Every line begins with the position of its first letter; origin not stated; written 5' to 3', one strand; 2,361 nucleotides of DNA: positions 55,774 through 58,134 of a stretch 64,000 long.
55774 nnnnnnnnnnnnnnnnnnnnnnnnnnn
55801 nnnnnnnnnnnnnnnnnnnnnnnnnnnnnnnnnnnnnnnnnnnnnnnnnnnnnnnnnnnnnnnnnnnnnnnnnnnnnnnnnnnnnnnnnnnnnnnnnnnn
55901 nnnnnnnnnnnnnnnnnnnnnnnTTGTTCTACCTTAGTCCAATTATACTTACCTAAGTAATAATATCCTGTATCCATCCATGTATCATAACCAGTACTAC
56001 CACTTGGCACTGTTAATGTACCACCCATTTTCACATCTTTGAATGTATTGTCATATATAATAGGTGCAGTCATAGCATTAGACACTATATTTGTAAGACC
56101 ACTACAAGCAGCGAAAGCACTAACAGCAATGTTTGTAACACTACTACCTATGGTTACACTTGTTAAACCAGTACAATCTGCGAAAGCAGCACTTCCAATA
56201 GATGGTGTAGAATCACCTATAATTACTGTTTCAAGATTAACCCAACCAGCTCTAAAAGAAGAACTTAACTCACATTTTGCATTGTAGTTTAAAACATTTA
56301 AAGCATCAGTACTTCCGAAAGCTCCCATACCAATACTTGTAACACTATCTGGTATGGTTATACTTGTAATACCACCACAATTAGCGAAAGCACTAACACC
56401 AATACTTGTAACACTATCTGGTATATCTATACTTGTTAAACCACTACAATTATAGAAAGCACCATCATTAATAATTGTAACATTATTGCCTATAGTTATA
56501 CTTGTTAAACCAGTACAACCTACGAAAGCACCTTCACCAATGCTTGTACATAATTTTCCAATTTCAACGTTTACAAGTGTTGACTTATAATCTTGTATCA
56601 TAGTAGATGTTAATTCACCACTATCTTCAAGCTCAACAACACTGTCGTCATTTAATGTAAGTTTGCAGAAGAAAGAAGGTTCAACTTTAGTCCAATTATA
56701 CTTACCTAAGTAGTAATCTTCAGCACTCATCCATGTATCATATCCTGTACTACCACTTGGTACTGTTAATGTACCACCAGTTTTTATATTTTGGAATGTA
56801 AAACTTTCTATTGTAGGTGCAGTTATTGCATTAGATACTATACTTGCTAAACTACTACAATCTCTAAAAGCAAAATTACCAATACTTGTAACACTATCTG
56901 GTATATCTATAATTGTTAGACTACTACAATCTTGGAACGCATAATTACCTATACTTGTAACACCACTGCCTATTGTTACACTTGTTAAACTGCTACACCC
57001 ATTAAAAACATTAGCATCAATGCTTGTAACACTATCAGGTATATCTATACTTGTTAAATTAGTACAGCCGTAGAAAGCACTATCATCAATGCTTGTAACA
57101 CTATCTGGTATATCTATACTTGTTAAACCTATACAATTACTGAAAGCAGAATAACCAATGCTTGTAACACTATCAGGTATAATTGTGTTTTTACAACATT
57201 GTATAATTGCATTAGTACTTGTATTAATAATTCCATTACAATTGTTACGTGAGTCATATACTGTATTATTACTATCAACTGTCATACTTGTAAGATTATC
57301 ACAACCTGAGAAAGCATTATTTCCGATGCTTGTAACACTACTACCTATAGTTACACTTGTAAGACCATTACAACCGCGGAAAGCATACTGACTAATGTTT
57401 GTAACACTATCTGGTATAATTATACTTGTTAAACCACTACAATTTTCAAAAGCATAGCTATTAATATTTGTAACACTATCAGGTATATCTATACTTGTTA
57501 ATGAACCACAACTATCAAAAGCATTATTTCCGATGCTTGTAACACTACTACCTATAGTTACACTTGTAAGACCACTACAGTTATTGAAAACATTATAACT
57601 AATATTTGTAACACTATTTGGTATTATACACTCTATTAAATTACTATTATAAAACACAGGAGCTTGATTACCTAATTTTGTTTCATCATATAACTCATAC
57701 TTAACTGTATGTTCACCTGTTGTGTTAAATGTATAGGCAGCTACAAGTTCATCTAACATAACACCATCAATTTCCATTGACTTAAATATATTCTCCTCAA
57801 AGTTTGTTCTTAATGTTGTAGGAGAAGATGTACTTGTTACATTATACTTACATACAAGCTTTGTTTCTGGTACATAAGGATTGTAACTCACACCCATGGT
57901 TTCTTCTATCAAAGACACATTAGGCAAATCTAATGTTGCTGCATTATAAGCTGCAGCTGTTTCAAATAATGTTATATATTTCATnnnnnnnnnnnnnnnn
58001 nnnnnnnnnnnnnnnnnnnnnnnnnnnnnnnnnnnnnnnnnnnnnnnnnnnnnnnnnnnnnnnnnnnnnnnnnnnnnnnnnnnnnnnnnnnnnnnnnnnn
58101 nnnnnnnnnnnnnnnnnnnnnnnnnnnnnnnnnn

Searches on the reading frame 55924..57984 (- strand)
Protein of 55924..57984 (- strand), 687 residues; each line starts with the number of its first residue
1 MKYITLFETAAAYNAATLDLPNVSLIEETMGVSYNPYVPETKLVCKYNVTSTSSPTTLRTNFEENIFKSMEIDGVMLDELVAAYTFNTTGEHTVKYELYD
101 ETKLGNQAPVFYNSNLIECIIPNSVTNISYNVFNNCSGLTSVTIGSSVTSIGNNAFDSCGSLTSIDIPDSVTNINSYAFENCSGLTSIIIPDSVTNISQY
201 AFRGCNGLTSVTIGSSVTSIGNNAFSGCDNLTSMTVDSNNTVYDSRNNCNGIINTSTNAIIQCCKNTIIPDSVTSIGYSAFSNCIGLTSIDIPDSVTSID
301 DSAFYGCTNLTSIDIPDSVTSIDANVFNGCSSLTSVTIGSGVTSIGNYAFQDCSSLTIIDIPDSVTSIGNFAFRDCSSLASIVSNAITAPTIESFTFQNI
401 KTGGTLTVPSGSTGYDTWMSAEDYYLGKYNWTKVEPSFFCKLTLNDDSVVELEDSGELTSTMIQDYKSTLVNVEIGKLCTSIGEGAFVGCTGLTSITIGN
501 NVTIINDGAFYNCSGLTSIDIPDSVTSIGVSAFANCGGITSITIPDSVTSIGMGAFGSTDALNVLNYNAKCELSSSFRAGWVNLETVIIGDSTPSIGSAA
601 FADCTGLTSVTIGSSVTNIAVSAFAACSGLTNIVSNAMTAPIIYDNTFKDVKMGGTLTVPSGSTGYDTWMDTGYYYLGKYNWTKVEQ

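Call 29: search_protein_families(library=pfam, proteins=[window:55924-57984:-], max_evalue=0.001)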
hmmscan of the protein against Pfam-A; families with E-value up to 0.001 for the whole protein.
window:55924-57984:- (687 aa): 4 families
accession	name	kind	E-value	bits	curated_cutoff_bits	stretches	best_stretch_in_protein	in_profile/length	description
PF13306.12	LRR_5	-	5.9e-119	391.9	27.7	5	110-232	7-127/127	BspA type Leucine rich repeat region (6 copies)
PF13855.12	LRR_8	-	1.2e-26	92.7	27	1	480-521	14-56/61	Leucine rich repeat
PF05725.18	FNIP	-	2.8e-07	31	21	0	112-135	1-25/44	FNIP Repeat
PF12799.13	LRR_4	-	1.4e-05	25.6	27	0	287-315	3-30/44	Leucine Rich repeats (2 copies)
